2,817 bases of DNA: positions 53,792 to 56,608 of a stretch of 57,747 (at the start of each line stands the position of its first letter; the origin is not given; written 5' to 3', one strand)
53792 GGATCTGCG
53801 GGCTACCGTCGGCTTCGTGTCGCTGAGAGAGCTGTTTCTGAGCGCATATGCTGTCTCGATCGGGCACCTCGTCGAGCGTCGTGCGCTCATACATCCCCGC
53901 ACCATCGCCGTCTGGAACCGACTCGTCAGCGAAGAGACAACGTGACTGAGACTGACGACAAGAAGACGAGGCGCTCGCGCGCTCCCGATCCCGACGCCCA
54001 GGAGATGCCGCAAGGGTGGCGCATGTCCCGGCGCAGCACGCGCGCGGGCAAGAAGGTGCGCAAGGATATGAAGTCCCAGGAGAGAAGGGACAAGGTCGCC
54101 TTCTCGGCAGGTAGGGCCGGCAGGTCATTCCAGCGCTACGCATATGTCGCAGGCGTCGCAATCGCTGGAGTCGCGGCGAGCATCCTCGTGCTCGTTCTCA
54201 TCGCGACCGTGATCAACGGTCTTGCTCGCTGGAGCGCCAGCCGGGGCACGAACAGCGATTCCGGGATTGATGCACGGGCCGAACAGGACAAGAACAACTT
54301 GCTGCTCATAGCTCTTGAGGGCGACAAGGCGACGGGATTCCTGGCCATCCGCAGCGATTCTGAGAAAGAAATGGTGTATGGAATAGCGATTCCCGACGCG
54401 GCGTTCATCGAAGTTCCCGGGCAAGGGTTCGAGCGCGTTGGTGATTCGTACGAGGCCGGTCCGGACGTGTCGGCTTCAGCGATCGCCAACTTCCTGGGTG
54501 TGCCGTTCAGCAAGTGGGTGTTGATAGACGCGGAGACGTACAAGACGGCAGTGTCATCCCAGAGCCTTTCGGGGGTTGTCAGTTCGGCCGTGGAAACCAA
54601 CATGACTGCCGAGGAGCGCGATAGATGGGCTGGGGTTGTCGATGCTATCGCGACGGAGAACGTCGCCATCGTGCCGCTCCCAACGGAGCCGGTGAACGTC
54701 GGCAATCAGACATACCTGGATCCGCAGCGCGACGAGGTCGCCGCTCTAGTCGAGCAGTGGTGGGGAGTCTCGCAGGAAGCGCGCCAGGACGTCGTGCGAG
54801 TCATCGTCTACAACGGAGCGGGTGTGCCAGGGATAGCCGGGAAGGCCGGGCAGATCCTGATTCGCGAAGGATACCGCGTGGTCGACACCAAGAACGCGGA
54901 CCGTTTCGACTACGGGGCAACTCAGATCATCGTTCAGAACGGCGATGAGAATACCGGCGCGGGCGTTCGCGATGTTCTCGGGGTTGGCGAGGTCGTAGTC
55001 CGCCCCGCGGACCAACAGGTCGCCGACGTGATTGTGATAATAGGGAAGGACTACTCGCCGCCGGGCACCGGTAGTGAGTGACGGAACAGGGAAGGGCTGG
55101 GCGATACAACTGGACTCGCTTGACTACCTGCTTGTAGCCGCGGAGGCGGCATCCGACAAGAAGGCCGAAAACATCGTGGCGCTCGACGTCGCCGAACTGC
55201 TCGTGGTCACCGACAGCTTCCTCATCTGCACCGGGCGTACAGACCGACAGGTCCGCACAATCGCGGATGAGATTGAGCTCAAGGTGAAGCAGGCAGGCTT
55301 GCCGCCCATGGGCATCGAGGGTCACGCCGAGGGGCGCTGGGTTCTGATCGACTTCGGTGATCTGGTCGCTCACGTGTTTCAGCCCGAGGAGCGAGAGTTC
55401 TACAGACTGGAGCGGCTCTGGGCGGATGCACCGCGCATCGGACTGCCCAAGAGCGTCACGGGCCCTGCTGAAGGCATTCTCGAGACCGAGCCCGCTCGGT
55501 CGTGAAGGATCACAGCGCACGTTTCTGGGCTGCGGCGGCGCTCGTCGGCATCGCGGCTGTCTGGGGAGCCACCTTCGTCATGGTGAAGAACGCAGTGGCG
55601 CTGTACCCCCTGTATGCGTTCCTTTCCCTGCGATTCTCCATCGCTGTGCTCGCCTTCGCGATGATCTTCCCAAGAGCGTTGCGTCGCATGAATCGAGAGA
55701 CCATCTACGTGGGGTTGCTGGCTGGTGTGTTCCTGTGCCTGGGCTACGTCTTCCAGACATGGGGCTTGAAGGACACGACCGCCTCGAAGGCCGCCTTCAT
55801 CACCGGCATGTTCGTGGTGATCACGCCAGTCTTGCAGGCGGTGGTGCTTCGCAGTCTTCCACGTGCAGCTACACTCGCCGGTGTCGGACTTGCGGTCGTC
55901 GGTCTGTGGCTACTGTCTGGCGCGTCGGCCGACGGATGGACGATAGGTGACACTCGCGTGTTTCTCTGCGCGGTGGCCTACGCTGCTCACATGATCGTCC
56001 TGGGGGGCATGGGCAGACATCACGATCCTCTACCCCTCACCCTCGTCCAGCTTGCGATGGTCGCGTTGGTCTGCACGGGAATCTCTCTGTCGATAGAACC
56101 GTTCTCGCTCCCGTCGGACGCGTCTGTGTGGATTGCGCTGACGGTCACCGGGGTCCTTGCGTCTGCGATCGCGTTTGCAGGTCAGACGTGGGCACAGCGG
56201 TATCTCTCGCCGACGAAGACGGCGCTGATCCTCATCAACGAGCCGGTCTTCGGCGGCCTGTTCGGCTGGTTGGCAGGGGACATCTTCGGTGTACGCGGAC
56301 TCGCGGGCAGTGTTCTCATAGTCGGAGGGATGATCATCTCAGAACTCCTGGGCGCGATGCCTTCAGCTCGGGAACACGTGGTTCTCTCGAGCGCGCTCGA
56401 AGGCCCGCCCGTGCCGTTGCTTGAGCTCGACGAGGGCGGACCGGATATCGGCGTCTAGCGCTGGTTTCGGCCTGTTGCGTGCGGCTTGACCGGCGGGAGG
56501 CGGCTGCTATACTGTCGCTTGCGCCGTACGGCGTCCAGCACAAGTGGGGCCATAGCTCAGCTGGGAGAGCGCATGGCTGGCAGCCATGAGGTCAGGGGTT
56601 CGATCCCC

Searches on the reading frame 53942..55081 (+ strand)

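Call 23: search_protein_families(library=pfam, proteins=[window:53942-55081:+], max_evalue=0.00001)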
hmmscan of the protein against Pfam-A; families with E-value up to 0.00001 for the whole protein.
window:53942-55081:+ (379 aa): 1 family
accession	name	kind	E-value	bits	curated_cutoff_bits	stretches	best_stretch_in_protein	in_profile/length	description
PF13399.11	LytR_C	-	2.6e-14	54.4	22.2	1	285-371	2-86/86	LytR cell envelope-related transcriptional attenuator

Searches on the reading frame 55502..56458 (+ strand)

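Call 23: search_protein_families(library=pfam, proteins=[window:55502-56458:+], max_evalue=0.00001)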
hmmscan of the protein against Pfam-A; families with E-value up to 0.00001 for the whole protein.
window:55502-56458:+ (318 aa): 1 family
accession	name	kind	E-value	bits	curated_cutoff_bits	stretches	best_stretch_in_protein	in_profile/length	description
PF00892.27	EamA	-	4.1e-29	102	28.2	2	10-139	3-134/135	EamA-like transporter family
